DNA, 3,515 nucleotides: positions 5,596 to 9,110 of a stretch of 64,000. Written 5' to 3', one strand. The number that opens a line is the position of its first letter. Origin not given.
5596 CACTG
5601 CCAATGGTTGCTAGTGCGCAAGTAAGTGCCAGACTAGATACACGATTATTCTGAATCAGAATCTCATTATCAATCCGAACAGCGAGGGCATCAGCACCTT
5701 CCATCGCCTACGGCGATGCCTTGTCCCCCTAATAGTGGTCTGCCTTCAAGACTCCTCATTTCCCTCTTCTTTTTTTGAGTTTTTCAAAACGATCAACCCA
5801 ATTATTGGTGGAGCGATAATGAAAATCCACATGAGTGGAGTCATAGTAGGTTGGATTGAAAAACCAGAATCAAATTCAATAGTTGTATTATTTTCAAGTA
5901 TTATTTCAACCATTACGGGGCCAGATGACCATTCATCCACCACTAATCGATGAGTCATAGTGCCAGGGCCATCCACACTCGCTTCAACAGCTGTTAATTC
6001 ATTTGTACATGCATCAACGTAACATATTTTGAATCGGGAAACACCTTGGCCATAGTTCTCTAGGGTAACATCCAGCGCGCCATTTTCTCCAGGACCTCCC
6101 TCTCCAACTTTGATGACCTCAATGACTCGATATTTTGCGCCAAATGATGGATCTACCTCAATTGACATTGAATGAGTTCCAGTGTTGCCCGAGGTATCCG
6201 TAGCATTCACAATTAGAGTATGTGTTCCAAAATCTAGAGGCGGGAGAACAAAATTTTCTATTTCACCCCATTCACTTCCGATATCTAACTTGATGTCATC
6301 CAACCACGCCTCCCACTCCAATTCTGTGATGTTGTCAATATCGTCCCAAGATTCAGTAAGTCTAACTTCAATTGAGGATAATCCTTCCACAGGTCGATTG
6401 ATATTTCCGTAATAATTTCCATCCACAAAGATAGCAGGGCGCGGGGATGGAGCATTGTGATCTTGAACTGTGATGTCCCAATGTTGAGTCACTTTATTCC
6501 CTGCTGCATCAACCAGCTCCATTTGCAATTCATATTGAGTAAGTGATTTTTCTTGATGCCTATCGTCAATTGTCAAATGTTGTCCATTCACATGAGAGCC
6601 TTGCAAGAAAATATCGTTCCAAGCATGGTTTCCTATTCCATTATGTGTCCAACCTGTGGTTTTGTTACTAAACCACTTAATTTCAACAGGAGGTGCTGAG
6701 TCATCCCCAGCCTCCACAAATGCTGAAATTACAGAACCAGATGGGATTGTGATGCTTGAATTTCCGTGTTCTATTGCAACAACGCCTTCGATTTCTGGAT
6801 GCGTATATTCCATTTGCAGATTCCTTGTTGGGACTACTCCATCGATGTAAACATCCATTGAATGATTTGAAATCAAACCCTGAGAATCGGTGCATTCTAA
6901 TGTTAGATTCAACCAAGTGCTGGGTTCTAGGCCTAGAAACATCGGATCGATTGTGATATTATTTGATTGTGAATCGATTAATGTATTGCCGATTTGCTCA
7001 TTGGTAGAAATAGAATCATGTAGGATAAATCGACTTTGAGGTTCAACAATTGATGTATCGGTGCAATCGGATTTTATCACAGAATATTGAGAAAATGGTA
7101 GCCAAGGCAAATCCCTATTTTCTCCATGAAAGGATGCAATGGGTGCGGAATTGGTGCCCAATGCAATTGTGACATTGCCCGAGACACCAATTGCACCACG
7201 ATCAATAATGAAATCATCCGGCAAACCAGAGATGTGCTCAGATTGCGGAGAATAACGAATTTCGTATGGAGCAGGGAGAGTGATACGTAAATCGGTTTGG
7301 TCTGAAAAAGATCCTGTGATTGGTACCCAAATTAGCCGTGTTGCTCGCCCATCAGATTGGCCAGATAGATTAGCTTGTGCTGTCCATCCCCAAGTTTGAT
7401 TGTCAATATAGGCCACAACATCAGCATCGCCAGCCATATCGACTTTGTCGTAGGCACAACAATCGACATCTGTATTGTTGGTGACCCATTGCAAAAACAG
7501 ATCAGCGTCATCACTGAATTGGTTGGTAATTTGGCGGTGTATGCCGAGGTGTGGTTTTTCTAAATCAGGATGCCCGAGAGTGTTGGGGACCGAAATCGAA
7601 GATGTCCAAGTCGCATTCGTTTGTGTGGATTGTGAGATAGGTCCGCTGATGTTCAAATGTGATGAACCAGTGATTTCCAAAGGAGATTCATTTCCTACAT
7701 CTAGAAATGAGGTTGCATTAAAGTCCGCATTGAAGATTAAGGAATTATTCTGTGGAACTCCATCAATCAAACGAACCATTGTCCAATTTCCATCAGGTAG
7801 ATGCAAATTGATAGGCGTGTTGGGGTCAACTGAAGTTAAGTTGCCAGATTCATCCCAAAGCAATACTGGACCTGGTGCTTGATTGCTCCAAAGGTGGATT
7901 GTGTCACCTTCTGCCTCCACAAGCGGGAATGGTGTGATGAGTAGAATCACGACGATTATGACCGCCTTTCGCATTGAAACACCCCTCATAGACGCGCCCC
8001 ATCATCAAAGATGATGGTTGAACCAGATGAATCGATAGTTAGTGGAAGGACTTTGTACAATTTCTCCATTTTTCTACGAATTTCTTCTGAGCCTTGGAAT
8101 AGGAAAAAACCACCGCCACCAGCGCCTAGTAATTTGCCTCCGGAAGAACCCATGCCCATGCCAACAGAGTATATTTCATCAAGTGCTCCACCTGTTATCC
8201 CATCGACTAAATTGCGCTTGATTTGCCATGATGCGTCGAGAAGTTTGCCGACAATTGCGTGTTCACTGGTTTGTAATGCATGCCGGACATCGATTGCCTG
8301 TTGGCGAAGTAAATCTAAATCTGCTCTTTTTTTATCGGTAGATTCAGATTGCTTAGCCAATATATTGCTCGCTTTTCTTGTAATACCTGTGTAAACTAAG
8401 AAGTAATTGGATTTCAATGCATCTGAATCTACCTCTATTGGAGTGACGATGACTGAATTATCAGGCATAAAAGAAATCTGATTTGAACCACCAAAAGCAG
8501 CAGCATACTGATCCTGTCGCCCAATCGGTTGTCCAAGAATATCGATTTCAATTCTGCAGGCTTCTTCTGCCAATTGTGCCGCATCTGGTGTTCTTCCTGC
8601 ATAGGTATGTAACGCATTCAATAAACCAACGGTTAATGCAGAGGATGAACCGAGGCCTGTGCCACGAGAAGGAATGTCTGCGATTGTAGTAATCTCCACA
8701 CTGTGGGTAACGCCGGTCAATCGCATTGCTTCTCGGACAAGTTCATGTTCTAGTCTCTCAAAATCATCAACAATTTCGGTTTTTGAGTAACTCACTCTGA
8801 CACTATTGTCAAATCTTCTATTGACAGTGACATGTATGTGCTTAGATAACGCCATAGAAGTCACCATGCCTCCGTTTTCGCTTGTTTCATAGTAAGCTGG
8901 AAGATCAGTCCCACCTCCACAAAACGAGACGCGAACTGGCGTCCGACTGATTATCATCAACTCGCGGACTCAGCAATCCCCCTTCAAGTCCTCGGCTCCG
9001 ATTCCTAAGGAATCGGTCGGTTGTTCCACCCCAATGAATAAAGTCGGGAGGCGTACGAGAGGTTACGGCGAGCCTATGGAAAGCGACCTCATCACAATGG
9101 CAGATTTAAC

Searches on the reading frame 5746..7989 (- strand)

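Call 23: search_protein_families(library=pfam, proteins=[window:5746-7989:-], max_evalue=0.001)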
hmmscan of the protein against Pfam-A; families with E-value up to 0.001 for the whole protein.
window:5746-7989:- (747 aa): 1 family
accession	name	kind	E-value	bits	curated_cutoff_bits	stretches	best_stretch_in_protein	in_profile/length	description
PF19077.6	Big_13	-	1e-05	26.4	27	0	584-613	71-101/102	Bacterial Ig-like domain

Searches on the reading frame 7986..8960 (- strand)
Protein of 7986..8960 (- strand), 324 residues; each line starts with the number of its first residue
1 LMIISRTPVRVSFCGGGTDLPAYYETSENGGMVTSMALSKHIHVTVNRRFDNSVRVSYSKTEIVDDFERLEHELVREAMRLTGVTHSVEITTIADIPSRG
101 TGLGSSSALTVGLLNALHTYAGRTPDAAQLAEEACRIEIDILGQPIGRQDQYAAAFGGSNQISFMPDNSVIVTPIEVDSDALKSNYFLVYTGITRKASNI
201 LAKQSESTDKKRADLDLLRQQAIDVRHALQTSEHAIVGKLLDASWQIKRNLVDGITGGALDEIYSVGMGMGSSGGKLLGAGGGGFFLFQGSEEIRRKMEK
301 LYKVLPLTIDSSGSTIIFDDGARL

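Call 23: search_protein_families(library=pfam, proteins=[window:7986-8960:-], max_evalue=0.001)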
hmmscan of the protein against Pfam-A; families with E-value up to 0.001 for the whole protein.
window:7986-8960:- (324 aa): 2 families
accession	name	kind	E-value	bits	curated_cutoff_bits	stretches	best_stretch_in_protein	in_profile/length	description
PF00288.32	GHMP_kinases_N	-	4.5e-15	56.1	22.3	1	80-158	12-87/87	GHMP kinases N terminal domain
PF08544.19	GHMP_kinases_C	-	0.00015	22.5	21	1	227-303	3-84/85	GHMP kinases C terminal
